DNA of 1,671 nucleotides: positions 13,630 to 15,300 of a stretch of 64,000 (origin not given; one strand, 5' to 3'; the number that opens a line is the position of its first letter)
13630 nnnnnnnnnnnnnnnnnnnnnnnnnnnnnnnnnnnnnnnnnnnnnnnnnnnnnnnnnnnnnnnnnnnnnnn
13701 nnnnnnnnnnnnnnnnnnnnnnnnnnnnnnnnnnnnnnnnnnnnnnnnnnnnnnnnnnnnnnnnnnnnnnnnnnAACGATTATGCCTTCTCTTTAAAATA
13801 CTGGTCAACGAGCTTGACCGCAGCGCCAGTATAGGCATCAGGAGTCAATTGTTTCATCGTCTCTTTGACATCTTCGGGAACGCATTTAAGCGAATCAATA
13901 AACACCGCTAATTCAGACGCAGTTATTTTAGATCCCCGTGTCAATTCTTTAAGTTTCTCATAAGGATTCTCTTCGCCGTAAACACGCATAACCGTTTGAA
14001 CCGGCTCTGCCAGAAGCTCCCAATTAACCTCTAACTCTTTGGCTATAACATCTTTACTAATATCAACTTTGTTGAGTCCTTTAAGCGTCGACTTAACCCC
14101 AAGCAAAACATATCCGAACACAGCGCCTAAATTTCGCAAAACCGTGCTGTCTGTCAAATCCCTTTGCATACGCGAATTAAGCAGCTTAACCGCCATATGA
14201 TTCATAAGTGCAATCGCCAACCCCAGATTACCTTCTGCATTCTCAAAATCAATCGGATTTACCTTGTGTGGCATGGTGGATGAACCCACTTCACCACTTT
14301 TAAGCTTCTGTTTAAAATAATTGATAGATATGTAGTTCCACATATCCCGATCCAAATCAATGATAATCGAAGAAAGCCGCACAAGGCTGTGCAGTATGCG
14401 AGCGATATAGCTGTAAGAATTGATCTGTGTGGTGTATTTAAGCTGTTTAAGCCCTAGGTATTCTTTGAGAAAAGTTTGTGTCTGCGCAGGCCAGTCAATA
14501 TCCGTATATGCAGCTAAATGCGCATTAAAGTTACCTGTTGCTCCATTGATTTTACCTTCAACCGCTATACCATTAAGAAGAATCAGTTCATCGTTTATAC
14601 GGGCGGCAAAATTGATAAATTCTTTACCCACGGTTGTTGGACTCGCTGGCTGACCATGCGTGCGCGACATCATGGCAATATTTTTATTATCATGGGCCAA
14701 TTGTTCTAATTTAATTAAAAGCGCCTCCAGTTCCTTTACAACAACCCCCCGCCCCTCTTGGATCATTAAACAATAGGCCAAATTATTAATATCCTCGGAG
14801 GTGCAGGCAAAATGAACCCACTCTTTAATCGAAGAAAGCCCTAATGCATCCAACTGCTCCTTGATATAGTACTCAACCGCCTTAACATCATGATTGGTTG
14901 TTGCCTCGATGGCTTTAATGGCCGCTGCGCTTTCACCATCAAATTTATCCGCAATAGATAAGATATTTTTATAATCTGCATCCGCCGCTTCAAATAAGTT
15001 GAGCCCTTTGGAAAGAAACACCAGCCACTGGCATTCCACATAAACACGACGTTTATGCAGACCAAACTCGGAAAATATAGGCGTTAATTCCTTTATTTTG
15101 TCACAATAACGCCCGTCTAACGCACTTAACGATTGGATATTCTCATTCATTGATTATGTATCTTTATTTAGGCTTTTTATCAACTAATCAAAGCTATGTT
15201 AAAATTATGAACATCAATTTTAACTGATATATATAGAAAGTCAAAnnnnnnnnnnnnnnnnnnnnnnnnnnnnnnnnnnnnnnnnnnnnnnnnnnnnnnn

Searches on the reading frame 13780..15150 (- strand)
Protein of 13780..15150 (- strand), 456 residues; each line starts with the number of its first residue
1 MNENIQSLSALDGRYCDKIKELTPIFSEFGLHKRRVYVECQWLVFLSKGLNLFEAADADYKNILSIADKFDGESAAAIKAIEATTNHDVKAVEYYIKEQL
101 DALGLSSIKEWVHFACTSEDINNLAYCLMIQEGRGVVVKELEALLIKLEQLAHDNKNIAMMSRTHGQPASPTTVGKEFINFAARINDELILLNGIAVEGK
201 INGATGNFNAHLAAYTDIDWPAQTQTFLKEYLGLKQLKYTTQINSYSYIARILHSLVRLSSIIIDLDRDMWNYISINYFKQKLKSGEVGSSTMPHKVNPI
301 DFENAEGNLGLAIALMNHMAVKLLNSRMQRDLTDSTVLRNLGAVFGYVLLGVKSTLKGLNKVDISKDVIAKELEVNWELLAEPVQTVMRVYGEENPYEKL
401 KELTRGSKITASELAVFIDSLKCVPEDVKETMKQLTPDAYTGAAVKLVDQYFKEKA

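Call 51: search_protein_families(library=pfam, proteins=[window:13780-15150:-], max_evalue=0.00001)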
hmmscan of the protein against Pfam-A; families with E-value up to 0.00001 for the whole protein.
window:13780-15150:- (456 aa): 2 families
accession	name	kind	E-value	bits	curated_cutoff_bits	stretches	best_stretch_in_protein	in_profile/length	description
PF08328.16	ASL_C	-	3.3e-46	156.5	35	1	326-441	1-115/115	Adenylosuccinate lyase C-terminal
PF00206.25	Lyase_1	-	1.6e-42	146.5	27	1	13-308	1-306/312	Lyase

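Call 52: find_related_loci(query=window:13780-15150:-, collection=genome_contigs, flank=1000)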
Query window:13780-15150:- (456 aa) in genome_contigs; peptide patterns used: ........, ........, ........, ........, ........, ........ (x = any residue, [..] = any of these).
127 stretches matched a pattern; 105 encode a relative of the query (tblastn E <= 1e-3); the best 80 are kept; 80 distinct loci.
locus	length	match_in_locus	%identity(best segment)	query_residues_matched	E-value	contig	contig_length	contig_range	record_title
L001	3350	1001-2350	63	5-454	0e+0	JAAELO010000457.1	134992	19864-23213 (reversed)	MAG: Desulfobacterales bacterium isolate Bpl_7 BplG_CONTIG3225485, whole genome shotgun sequence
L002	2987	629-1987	59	3-455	0e+0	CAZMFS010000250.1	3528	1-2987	MAG TPA_asm: uncultured bacterium isolate binchicken_co13_79 genome assembly, contig: NODE_48141_length_3528_cov_4.86409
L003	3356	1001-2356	60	1-452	0e+0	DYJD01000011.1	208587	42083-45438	MAG TPA_asm: Desulfosudis oleivorans isolate FI88_2_51_70 Afr_mines_FI88_48_length_208587_cov_29_467473, whole genome sh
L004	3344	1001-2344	62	5-452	0e+0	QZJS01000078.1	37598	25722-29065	MAG: Desulfobacteraceae bacterium isolate SURF_33 Ga0104751_1001603, whole genome shotgun sequence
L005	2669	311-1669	60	2-454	0e+0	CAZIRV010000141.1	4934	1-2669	MAG TPA_asm: uncultured Planctomycetales bacterium isolate SRP128015_co1_466 genome assembly, contig: NODE_31078_length_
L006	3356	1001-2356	59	5-456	0e+0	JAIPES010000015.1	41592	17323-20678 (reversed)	MAG: Desulfobacteraceae bacterium isolate Tobar18m-G7 Tobar18m-C210, whole genome shotgun sequence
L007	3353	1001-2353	60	3-453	0e+0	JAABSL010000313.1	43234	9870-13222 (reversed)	MAG: Desulfobacteraceae bacterium isolate S12.Bin036 NODE_6_length_43234_cov_22.8948, whole genome shotgun sequence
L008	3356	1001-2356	59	5-456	0e+0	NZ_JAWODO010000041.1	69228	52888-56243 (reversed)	MAG: Desulfosalsimonas sp. isolate BLK5-2.bin.180 k191_1754494, whole genome shotgun sequence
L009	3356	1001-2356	59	5-456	0e+0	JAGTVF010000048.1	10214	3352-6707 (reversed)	MAG: Desulfobacterales bacterium isolate SH-MAG148 SH-MAG148_contig_000048, whole genome shotgun sequence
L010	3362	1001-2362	60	2-455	0e+0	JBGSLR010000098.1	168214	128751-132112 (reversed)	MAG: Desulfobacterales bacterium isolate JTS-AC21 k141_2774943, whole genome shotgun sequence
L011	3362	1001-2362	60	3-456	0e+0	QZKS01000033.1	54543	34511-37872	MAG: Desulfobacteraceae bacterium isolate SURF_7 Ga0104751_1000779, whole genome shotgun sequence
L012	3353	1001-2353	58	5-455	0e+0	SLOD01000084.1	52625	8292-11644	MAG: Candidatus Sumerlaeota bacterium isolate CSSed165cm_432 CSSed16-5cm-536, whole genome shotgun sequence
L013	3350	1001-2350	59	5-454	0e+0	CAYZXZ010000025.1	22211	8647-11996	MAG TPA_asm: uncultured Desulfobacteraceae bacterium isolate SRP257756_co1_63 genome assembly, contig: NODE_1809_length_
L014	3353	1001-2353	58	5-455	0e+0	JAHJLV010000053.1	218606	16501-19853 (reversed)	MAG: Proteobacteria bacterium isolate Old_saline.mb.16 Old_saline.mb.16_k141_901743, whole genome shotgun sequence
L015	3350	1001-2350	58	3-452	0e+0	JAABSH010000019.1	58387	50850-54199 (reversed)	MAG: Desulfobacteraceae bacterium isolate S10.Bin129 NODE_19_length_58387_cov_11.3978, whole genome shotgun sequence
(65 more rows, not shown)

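Call 95: list_cluster_members(proteins=[window:13780-15150:-, window:3494-5062:-, window:12617-13774:-, L081:13419-14717:-, L081:8861-10153:+, L086:3088-3654:-, L086:12948-14684:+, L083:15134-16849:+, L083:6905-7933:+, window:55492-56766:-])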
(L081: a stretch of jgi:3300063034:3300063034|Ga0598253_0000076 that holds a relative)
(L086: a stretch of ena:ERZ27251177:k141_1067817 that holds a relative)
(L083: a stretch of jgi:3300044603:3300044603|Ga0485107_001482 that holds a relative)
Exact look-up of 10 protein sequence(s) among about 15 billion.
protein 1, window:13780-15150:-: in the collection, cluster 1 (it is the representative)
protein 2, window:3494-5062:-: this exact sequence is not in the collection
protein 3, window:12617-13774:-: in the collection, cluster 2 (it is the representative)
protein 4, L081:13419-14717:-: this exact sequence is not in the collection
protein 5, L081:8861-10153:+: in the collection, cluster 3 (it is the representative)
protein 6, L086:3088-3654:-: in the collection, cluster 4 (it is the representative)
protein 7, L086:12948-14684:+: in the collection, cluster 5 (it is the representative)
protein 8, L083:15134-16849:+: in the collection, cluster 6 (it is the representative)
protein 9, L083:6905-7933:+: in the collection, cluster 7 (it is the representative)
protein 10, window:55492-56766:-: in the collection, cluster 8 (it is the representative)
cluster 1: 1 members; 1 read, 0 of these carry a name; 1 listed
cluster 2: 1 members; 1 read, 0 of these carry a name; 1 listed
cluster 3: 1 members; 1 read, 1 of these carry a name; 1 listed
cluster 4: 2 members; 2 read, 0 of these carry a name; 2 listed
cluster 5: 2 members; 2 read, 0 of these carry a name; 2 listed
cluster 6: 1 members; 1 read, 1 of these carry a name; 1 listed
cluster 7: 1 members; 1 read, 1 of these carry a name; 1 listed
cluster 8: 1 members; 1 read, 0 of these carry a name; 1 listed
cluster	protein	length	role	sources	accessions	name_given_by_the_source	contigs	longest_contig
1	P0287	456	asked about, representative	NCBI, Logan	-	-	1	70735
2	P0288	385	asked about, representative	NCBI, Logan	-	-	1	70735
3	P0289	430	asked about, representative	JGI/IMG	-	ATP-dependent RNA helicase RhlE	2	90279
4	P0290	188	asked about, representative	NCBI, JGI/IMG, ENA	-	-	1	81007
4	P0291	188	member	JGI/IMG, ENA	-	-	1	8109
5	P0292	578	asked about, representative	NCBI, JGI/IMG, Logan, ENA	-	-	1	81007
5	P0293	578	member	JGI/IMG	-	-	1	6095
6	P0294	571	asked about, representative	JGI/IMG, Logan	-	hemolysin activation/secretion protein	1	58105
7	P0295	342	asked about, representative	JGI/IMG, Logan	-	AI-2 transport protein TqsA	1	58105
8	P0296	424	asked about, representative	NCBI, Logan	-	-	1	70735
